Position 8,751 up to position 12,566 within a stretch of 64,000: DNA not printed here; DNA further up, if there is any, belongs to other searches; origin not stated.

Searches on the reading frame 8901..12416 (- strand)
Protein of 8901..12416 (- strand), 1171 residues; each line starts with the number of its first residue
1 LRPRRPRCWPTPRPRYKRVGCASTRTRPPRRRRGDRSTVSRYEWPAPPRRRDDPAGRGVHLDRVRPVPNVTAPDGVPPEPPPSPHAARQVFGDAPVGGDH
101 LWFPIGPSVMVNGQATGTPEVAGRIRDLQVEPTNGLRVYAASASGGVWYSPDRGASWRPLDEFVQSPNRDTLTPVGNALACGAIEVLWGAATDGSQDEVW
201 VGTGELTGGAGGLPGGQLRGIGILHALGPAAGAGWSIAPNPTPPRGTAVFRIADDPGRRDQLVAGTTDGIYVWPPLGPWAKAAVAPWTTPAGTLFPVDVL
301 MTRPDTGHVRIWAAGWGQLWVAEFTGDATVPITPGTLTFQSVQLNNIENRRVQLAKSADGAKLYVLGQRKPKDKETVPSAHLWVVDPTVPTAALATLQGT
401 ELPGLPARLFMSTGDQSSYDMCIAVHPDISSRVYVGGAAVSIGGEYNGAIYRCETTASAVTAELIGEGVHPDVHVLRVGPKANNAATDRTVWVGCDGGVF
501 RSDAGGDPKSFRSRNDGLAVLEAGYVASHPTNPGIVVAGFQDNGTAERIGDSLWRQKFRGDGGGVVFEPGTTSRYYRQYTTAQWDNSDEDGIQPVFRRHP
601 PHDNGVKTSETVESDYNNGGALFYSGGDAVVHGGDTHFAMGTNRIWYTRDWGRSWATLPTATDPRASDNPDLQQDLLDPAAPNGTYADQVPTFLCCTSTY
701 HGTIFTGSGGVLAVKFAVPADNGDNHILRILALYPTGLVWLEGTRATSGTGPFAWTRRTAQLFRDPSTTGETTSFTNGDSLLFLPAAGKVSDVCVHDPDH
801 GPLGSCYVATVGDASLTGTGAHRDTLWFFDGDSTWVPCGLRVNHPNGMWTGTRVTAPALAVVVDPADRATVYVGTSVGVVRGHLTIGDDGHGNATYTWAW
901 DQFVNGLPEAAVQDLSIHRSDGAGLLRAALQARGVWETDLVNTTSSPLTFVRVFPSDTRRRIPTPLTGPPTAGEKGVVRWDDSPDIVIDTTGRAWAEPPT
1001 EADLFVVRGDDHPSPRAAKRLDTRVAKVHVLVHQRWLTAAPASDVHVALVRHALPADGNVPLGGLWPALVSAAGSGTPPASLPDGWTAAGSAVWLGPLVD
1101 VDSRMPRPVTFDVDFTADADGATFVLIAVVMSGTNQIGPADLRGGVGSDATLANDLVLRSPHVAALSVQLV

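Call 10: search_protein_families(library=pfam, proteins=[window:8901-12416:-], max_evalue=0.01)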
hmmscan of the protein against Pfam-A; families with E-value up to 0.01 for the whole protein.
window:8901-12416:- (1171 aa): 1 family
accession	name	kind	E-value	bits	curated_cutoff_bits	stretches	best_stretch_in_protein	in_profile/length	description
PF15902.12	Sortilin-Vps10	-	0.0045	16.3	33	0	125-161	25-61/446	Sortilin, neurotensin receptor 3,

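Call 12: search_protein_families(library=padloc, proteins=[window:8901-12416:-], max_evalue=0.01)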
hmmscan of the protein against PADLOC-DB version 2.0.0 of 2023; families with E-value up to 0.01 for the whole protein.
window:8901-12416:- (1171 aa): 0 families

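Call 22: search_protein_families(library=phrogs, proteins=[window:8901-12416:-], max_evalue=0.01)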
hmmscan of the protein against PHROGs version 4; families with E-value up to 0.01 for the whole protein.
window:8901-12416:- (1171 aa): 0 families

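Call 103: search_protein_families(library=ncbifam, proteins=[window:8901-12416:-], max_evalue=0.1)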
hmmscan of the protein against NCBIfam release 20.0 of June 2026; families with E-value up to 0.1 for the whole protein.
window:8901-12416:- (1171 aa): 2 families
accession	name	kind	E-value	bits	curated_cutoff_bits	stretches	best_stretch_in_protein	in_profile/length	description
NF045728.1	glycosyl_F510_1955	equivalog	6.8e-05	22.3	175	0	118-165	132-178/246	F510_1955 family glycosylhydrolase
TIGR01309.1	uL30_arch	equivalog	0.086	13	150.05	0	588-627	106-141/151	50S ribosomal protein L30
